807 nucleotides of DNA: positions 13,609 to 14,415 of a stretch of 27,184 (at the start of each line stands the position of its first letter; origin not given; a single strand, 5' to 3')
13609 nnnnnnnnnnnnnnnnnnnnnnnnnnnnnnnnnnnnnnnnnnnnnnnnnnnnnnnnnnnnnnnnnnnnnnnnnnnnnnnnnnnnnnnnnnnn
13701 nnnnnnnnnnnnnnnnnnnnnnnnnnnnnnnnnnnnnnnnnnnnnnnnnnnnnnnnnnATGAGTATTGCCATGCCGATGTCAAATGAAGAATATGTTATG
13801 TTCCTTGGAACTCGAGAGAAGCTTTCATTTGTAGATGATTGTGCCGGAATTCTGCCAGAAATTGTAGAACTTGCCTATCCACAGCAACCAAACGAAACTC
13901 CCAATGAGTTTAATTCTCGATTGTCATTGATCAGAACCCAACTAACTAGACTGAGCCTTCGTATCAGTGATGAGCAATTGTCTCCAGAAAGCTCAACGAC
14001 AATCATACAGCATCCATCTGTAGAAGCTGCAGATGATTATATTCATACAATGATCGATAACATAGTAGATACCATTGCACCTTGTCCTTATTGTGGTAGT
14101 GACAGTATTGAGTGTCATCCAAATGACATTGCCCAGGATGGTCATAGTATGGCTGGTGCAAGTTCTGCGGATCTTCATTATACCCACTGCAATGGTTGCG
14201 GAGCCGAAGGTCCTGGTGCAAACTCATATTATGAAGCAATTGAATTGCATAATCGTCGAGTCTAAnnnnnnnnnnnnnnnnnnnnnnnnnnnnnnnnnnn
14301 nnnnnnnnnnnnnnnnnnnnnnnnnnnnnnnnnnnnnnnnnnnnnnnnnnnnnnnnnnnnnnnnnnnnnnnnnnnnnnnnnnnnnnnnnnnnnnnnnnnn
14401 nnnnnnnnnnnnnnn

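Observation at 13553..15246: Candidate anti-restriction / DNA-protection module: zinc-ribbon protein, Lar-like domain protein and FkbM methyltransferase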

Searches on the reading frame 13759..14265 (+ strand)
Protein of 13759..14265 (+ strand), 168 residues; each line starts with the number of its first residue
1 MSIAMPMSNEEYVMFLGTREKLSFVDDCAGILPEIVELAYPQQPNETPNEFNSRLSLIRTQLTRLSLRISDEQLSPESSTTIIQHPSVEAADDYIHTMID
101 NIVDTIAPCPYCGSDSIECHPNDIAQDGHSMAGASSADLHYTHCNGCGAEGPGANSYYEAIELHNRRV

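Call 5: search_protein_families(library=pfam, proteins=[window:13759-14265:+], max_evalue=1)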
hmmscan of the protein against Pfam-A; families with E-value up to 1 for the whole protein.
window:13759-14265:+ (168 aa): 3 families
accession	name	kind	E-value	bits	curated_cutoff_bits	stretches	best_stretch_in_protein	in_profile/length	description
PF14354.12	Lar_restr_allev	-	1.5e-06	28.8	28.6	1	105-167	2-57/58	Restriction alleviation protein Lar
PF12172.15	zf-ChsH2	-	0.12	12.6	23.2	0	107-118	26-37/37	ChsH2, rubredoxin-like zinc ribbon domain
PF23451.1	Zn_ribbon_PaaD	-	0.21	11.7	27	1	105-118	13-26/53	PaaD zinc beta ribbon domain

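Call 6: search_protein_families(library=phrogs, proteins=[window:13759-14265:+], max_evalue=0.01)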
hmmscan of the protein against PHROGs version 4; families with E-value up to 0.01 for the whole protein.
window:13759-14265:+ (168 aa): 1 family
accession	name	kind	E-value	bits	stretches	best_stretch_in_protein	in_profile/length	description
phrog_599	-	moron, auxiliary metabolic gene and host takeover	2.6e-07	32.1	1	105-167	73-126/262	Lar-like restriction alleviation protein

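Call 10: find_homologous_proteins(query=window:13759-14262:+)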
Query window:13759-14262:+ (168 aa): 6 proteins with E <= 0.001 among 25 candidates.
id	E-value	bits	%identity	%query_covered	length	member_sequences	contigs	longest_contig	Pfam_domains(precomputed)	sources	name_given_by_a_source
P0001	2.8e-109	380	100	100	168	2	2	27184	PF14354.14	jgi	-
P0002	3.0e-95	334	89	98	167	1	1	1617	PF14354.14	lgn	-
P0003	6.2e-36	142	89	42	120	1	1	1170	PF14354.14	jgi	jgi:hypothetical protein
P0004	4.3e-27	113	76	38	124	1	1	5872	PF14354.14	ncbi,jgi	jgi:Lar family restriction alleviation protein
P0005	4.5e-26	110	84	37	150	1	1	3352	PF14354.14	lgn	-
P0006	3.6e-25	107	77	39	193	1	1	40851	PF14354.14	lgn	-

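Call 11: search_dna_similar(query=window:13759-14262:+, collection=phages, mode=protein, max_evalue=0.001)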
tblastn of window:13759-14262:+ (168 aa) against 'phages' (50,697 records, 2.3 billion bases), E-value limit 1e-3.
No match.

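Call 13: find_encoding_contigs(protein=P0003, flank=5000)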
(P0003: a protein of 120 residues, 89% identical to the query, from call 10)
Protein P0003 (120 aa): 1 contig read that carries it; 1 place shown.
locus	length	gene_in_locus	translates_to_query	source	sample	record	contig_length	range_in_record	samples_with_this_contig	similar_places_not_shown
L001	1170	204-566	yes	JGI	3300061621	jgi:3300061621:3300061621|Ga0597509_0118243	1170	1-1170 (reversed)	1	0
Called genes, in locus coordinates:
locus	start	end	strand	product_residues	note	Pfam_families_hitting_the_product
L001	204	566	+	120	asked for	PF14354:Lar_restr_allev (weak)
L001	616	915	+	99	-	-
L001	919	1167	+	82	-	-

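Call 14: find_encoding_contigs(protein=P0006, flank=8000)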
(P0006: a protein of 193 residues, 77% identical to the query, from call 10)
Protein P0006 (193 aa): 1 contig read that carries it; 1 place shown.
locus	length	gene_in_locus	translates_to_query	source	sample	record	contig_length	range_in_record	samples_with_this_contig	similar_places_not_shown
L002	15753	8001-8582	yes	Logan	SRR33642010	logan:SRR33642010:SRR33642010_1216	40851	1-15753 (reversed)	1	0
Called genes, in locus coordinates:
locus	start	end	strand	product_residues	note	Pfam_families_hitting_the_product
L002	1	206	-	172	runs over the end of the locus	PF02357:NusG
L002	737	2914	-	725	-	PF05272:VapE-like_dom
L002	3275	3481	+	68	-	PF00684:DnaJ_CXXCXGXG (faint), PF15777:Anti-TRAP (faint)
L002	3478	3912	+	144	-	-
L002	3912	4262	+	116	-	-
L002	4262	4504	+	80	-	-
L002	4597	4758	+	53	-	-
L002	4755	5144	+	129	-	-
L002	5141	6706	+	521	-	PF00271:Helicase_C (weak)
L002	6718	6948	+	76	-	-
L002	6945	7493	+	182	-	PF14359:DUF4406 (faint)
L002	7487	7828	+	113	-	-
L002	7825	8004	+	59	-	-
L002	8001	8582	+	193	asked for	PF14354:Lar_restr_allev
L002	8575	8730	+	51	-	-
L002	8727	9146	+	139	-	-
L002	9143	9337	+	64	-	-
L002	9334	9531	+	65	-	-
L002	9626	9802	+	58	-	-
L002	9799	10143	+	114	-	PF23992:Pam3_gp32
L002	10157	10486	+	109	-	-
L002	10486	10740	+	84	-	-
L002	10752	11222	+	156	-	-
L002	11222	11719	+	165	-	PF03819:MazG (weak)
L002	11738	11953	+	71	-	PF00313:CSD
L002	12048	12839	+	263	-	PF23984:DUF7307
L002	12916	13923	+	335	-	PF23977:Pam3_Gp34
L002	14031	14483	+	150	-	-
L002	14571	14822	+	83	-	-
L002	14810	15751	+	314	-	?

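Call 18: find_encoding_contigs(protein=P0002, flank=5000)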
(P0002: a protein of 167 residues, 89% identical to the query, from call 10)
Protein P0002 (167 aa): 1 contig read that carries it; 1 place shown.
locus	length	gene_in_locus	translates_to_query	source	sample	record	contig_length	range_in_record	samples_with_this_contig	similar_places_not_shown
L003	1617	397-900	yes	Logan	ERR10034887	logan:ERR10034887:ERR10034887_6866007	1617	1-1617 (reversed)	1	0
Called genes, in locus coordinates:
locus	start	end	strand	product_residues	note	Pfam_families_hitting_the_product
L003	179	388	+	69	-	-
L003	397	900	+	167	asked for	PF14354:Lar_restr_allev (weak)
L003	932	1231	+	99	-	-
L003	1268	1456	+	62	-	-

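Call 19: find_encoding_contigs(protein=P0004, flank=6000)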
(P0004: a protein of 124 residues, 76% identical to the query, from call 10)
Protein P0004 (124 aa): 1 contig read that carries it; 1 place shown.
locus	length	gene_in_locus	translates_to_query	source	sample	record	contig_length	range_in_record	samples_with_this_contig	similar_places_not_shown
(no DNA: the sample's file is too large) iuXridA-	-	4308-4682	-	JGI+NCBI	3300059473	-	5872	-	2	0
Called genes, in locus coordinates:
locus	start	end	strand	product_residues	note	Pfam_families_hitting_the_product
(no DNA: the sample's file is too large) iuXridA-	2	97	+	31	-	?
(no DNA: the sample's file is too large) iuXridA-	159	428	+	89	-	-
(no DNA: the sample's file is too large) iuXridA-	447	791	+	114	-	-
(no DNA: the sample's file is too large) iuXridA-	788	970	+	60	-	-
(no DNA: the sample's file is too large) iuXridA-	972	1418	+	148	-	-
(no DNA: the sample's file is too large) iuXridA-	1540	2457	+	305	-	PF04404:ERF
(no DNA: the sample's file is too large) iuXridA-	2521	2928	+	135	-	PF05772:NinB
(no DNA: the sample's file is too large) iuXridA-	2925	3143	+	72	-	-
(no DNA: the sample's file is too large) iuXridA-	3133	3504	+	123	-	PF01844:HNH (weak)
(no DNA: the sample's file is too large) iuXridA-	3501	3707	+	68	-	-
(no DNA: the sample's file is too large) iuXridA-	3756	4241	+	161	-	PF24240:DUF7448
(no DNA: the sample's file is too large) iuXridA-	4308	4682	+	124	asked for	PF14354:Lar_restr_allev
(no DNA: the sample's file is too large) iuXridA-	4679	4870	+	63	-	-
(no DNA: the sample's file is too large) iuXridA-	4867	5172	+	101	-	-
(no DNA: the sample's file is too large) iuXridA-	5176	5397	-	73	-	-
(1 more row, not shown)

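Call 20: find_encoding_contigs(protein=P0005, flank=5000)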
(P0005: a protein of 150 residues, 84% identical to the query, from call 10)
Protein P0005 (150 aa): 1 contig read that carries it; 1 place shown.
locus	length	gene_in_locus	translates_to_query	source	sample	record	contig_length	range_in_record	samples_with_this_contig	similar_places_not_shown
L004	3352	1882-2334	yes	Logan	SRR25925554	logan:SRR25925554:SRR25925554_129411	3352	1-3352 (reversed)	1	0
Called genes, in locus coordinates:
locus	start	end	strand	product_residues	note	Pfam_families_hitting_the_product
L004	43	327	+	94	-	-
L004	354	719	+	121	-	-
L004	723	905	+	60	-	-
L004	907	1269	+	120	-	-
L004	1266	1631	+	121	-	-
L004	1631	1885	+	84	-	PF13560:HTH_31, PF01381:HTH_3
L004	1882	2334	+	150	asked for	PF14354:Lar_restr_allev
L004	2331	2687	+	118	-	-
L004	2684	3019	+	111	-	PF23886:DUF7239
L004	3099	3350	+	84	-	?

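Call 30: search_protein_families(library=pfam, proteins=[L002:7825-8004:+], max_evalue=0.1)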
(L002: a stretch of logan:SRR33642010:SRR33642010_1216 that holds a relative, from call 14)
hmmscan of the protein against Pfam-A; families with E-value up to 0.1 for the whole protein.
L002:7825-8004:+ (59 aa): 12 families
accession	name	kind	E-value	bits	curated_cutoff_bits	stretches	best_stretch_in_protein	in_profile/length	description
PF13384.12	HTH_23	-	0.00012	22.2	24.6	1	12-44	4-37/50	Homeodomain-like domain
PF00249.37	Myb_DNA-binding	-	0.0003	21.3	24.4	1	7-35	3-31/46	Myb-like DNA-binding domain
PF16282.11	SANT_DAMP1_like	-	0.002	18.8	29.1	1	6-44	27-68/80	SANT/Myb-like domain of DAMP1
PF15978.11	TnsD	-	0.0032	17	32.4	1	14-50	189-225/355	Tn7-like transposition protein D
PF13921.12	Myb_DNA-bind_6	-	0.0039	17.8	22.9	1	8-46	1-29/60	Myb-like DNA-binding domain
PF02796.21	HTH_7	-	0.0045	17.5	23.8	1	10-41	8-38/45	Helix-turn-helix domain of resolvase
PF08281.18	Sigma70_r4_2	-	0.017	15.2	25.7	1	19-41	21-43/54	Sigma-70, region 4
PF13518.12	HTH_28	-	0.041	14.4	25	1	23-47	11-35/52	Helix-turn-helix domain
PF13560.12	HTH_31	-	0.048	14.4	27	0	15-44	5-34/64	Helix-turn-helix domain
PF01381.28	HTH_3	-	0.049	14.1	23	0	17-44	2-29/55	Helix-turn-helix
PF04218.19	CENP-B_N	-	0.067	13.3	21.2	1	18-47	17-45/53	CENP-B N-terminal DNA-binding domain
PF01048.26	PNP_UDP_1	-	0.087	12.7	25.1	1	13-47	164-202/233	Phosphorylase superfamily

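Call 40: search_solved_structures(query=window:13759-14262:+, max_evalue=10)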
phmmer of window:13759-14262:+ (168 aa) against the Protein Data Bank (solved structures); distinct sequences matched with E-value up to 10: 3.
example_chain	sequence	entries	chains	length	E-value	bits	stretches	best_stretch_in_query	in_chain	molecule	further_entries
4yf9_C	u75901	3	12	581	0.95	12.5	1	108-156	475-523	Protein related to penicillin acylase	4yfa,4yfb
8so5_I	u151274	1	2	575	1.1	12.2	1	108-157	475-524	Protein related to penicillin acylase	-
5c9i_A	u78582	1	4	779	1.5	11.8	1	108-156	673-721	Protein related to penicillin acylase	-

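Call 41: search_protein_families(library=ncbifam, proteins=[window:13759-14265:+], max_evalue=0.1)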
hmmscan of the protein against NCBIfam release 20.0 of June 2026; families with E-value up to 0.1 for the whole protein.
window:13759-14265:+ (168 aa): 2 families
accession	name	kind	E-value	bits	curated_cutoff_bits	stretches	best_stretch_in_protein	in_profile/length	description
TIGR03655.1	anti_R_Lar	subfamily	5.9e-08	32.9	39.6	1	107-167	2-54/55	Lar family restriction alleviation protein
NF007260.0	PRK09710.1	equivalog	0.014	16.1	113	0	104-117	4-17/64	type I toxin-antitoxin system endodeoxyribonuclease toxin RalR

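Call 49: search_protein_representatives(protein=window:13759-14262:+)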
Query: 168 residues. Proteins with E-value up to 0.001 (for the whole library): 52; up to 1e-10: 11; up to 1e-30: 2. The best 52 are listed.
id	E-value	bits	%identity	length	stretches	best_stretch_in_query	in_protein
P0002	9.6e-96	334.4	90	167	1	5-168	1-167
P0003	2.0e-36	141.5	87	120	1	98-168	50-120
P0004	1.4e-27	112.8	77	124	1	106-167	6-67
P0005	1.4e-26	109.5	85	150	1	107-167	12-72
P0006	1.2e-25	106.5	81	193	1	106-167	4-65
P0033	2.3e-14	69.8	62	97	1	106-168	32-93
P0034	4.5e-14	68.9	53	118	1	106-167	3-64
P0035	6.3e-14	68.4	56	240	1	107-167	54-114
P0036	1.7e-11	60.5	50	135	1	105-167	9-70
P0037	5.7e-11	58.8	48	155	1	106-167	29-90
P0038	8.6e-11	58.2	52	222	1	106-167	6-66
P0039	7.5e-10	55.1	51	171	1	107-167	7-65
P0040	2.4e-09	53.5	44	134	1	104-167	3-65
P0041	2.5e-09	53.4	45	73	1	105-167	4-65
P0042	3.3e-09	53.0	48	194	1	105-167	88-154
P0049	7.9e-09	51.8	46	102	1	5-75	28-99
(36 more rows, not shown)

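Call 51: predict_structure(alignment_id=A1)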
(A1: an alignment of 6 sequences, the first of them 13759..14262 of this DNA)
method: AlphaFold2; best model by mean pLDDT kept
length: 168 residues; sequences in the alignment: 6
mean_pLDDT: 46.2   pTM: 0.33
mean pLDDT of the five models: 46.2, 44.4, 43.3, 43.2, 42.4
residues with pLDDT >= 90: 0; 70-90: 0; 50-70: 57; < 50: 111
segments of 3 or more residues with pLDDT < 50: 1-5, 10-20, 73-92, 98-168
pLDDT, mean of each block of 10 residues (from residue 1): 48 46 53 59 58 59 57 46 42 49 41 41 39 36 33 38 38
secondary structure, 60 per line:
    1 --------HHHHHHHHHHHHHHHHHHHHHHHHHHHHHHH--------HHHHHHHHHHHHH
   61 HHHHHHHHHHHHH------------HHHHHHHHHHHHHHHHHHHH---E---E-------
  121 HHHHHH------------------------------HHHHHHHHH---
elements in order: H9-39 H48-73 H86-105 H121-126 H157-165

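Call 56: find_encoding_contigs(protein=P0049, flank=5000, max_places=3)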
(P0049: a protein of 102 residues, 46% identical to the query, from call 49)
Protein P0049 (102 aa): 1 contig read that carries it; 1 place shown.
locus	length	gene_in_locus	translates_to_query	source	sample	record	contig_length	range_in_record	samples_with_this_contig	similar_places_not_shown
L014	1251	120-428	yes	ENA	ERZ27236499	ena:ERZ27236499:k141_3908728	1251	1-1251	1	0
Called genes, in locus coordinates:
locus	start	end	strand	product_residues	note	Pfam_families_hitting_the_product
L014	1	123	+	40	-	?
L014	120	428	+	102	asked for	-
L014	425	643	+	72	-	-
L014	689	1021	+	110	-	-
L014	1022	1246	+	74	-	-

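Call 59: search_protein_families(library=pfam, proteins=[L014:120-428:+, L014:425-643:+, L014:653-1021:+, L014:1022-1246:+], max_evalue=1)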
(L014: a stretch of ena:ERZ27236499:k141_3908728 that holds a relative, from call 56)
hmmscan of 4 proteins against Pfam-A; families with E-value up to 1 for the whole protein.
L014:120-428:+ (102 aa): 1 family
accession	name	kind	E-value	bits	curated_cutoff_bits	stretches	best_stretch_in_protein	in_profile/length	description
PF13559.11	DUF4129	-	0.00083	19.8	24.8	2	53-89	4-42/69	Domain of unknown function (DUF4129)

L014:425-643:+ (72 aa): 1 family
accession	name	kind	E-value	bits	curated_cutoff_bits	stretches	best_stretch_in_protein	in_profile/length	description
PF07927.17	HicA_toxin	-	0.0012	19.3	27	1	8-42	2-37/58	HicA toxin of bacterial toxin-antitoxin,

L014:653-1021:+ (122 aa): 0 families

L014:1022-1246:+ (74 aa): 0 families

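Call 62: predict_structure(alignment_id=A4)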
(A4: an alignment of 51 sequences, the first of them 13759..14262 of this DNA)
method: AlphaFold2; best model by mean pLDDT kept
length: 168 residues; sequences in the alignment: 51
mean_pLDDT: 72.5   pTM: 0.46
mean pLDDT of the five models: 72.5, 72.3, 70.4, 69.2, 68.1
residues with pLDDT >= 90: 40; 70-90: 63; 50-70: 37; < 50: 28
segments of 3 or more residues with pLDDT < 50: 1-26
pLDDT, mean of each block of 10 residues (from residue 1): 36 44 51 73 74 82 81 64 60 73 82 95 76 66 97 92 90
secondary structure, 60 per line:
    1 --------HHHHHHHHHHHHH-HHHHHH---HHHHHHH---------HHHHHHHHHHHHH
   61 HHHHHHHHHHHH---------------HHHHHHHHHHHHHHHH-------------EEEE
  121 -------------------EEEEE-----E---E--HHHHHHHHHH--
elements in order: H9-21 H23-28 H32-38 H48-72 H88-103 E117-120 E140-144 H157-166

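Call 67: fold_search(model_id=the predicted structure, library=viral)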
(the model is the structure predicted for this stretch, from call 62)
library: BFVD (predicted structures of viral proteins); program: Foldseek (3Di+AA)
matches with E <= 10: 97; with E <= 0.001: 0
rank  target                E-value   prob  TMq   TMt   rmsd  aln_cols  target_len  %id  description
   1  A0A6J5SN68            5.1e-03  1.00  0.30  0.55   5.3        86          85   28  Anti_R_Lar, restriction alleviation protein, Lar family [uncultured Caudovirales phage]
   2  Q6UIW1                5.4e-03  1.00  0.27  0.78   2.3        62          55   24  Gp71 [Burkholderia phage Bcep1]
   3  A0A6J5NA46            6.9e-03  1.00  0.27  0.64   1.9        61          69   24  Restriction alleviation protein, Lar family [uncultured Caudovirales phage]
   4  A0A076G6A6            8.8e-03  1.00  0.28  0.66   2.2        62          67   27  Restriction alleviation protein, Lar family [Escherichia phage Av-05]
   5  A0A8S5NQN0            9.4e-03  1.00  0.28  0.39  12.2        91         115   18  DNA-directed RNA polymerase [Myoviridae sp. ctj3P51]
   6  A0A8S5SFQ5            1.4e-02  1.00  0.25  0.45   6.1        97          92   22  Restriction alleviation protein [Podoviridae sp. ctZih56]
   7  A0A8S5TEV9            2.8e-02  1.00  0.27  0.67   4.3        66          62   18  Restriction alleviation protein [Siphoviridae sp. ctbgC51]
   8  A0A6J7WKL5            3.2e-02  1.00  0.26  0.56   2.8        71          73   21  Anti_R_Lar, restriction alleviation protein, Lar family [uncultured Caudovirales phage]
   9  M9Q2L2                5.3e-02  0.38  0.17  0.14  18.3       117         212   18  (no name in the UniProt tables at hand)
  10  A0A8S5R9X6            7.6e-02  0.99  0.27  0.56   5.7        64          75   22  Restriction alleviation protein [Siphoviridae sp. ctvxh7]
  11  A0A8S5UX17            9.2e-02  0.94  0.28  0.39  10.4        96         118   19  Restriction alleviation protein [Siphoviridae sp. ctDmR33]
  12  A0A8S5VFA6            9.8e-02  1.00  0.28  0.66   2.2        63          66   30  Restriction alleviation protein [Siphoviridae sp. ct1da40]
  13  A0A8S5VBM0            9.8e-02  0.99  0.26  0.39   3.6        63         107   24  Lysyl-tRNA synthetase, archaeal and spirochete [Myoviridae sp. ctbEa13]
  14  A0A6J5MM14            1.0e-01  1.00  0.25  0.55   2.7        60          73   23  Uncharacterized protein [uncultured Caudovirales phage]
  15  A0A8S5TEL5            1.2e-01  0.99  0.25  0.60   5.1        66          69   23  Restriction alleviation protein [Siphoviridae sp. ctbgC51]
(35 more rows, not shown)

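Call 79: search_protein_families(library=pfam, alignment_id=A4, max_evalue=0.001)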
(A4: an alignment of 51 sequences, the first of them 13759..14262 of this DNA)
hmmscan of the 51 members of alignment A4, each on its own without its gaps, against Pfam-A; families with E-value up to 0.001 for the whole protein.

A. member 1, window:13759-14262:+ (168 aa): 1 family
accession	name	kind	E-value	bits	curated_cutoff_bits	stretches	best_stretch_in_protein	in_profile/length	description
PF14354.12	Lar_restr_allev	-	1.5e-06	28.8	28.6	1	105-167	2-57/58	Restriction alleviation protein Lar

B. families by the number of members that match (of 51 scanned): 6 families
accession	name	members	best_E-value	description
PF14354.12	Lar_restr_allev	50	7.8e-19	Restriction alleviation protein Lar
PF06442.17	DHFR_2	1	6.9e-24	R67 dihydrofolate reductase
PF15777.11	Anti-TRAP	1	2.3e-06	Tryptophan RNA-binding attenuator protein inhibitory protein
PF00684.25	DnaJ_CXXCXGXG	1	8.7e-06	DnaJ central domain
PF05129.18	Zn_ribbon_Elf1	1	0.00023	Transcription elongation factor Elf1 like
PF13559.11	DUF4129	1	0.00083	Domain of unknown function (DUF4129)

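Call 83: search_protein_families(library=padloc, proteins=[window:13759-14265:+], max_evalue=0.01)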
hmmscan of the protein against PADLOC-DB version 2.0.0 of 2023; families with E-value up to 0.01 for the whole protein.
window:13759-14265:+ (168 aa): 0 families

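Call 84: fold_search(model_id=the predicted structure, library=pdb)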
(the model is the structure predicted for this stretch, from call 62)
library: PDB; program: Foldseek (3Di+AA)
matches with E <= 10: 18; with E <= 0.001: 0
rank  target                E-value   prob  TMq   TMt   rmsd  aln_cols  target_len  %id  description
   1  8oz0_H                1.3e-01  0.57  0.21  0.23   8.0        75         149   13  Structure of a human 48S translation initiation complex with eIF4F and eIF4A (released 2024-02-07)
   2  5jb3_8                4.1e-01  0.51  0.20  0.25   4.1        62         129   16  Cryo-EM structure of a full archaeal ribosomal translation initiation complex in the P-REMOTE conformation (released 2016-11-30)
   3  8ppl_Is               6.7e-01  0.35  0.19  0.20   5.0        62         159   13  MERS-CoV Nsp1 bound to the human 43S pre-initiation complex (released 2023-10-18)
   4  2g2k_MODEL_1_A        8.5e-01  0.23  0.23  0.24   8.0        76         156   14  NMR structure of an N-terminal fragment of the eukaryotic initiation factor 5 (eIF5) (released 2006-06-13)
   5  4v9f_Z                1.6e+00  0.38  0.21  0.39   3.0        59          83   14  The re-refined crystal structure of the Haloarcula marismortui large ribosomal subunit at 2.4 Angstrom resolution: mor (released 2014-07-09)
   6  1jj2_Y                2.0e+00  0.16  0.21  0.42  10.7        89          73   16  Fully Refined Crystal Structure of the Haloarcula marismortui Large Ribosomal Subunit at 2.4 Angstrom Resolution (released 2001-08-01)
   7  8b3d_M                2.3e+00  0.30  0.23  0.53   3.3        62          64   18  Structure of the Pol II-TCR-ELOF1 complex. (released 2023-09-27)
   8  9znf_Ad               2.4e+00  0.23  0.23  0.40  10.7        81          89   11  Cryo-EM structure of the Methanosarcina acetivorans 70S ribosome in complex with SriA and SriB (released 2026-01-28)
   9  8br8_Lq               4.0e+00  0.18  0.24  0.41   3.2        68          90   15  Giardia ribosome in POST-T state (A1) (released 2023-03-15)
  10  9h3g_BE               4.5e+00  0.11  0.21  0.35   4.0        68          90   15  Structure of the Arabidopsis thaliana 80S ribosome in complex with P- and E-site tRNAs and mRNA (released 2026-02-04)
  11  9o85_A                5.4e+00  0.05  0.22  0.11  20.5       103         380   13  Cryo-EM structure of KCa2.2_I/calmodulin channel in complex with rimtuzalcap (released 2025-06-18)
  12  7bhp_Lp               5.8e+00  0.09  0.24  0.49   9.0        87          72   15  Cryo-EM structure of the human Ebp1 - 80S ribosome (released 2021-02-03)
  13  7qiw_q                6.1e+00  0.06  0.19  0.31   5.7        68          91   13  Specific features and methylation sites of a plant ribosome. 60S ribosomal subunit. (released 2022-07-13)
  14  9jmu_MODEL_1_A        6.1e+00  0.06  0.13  0.20   2.7        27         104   15  Solution structure of DRB3 dsRBD2 (i.e. DRB3 (83-185)) (released 2026-03-25)
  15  8tpu_Ah               7.4e+00  0.06  0.25  0.44  10.2        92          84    9  Subtomogram averaged consensus structure of the malarial 80S ribosome in Plasmodium falciparum-infected human erythro (released 2024-08-14)
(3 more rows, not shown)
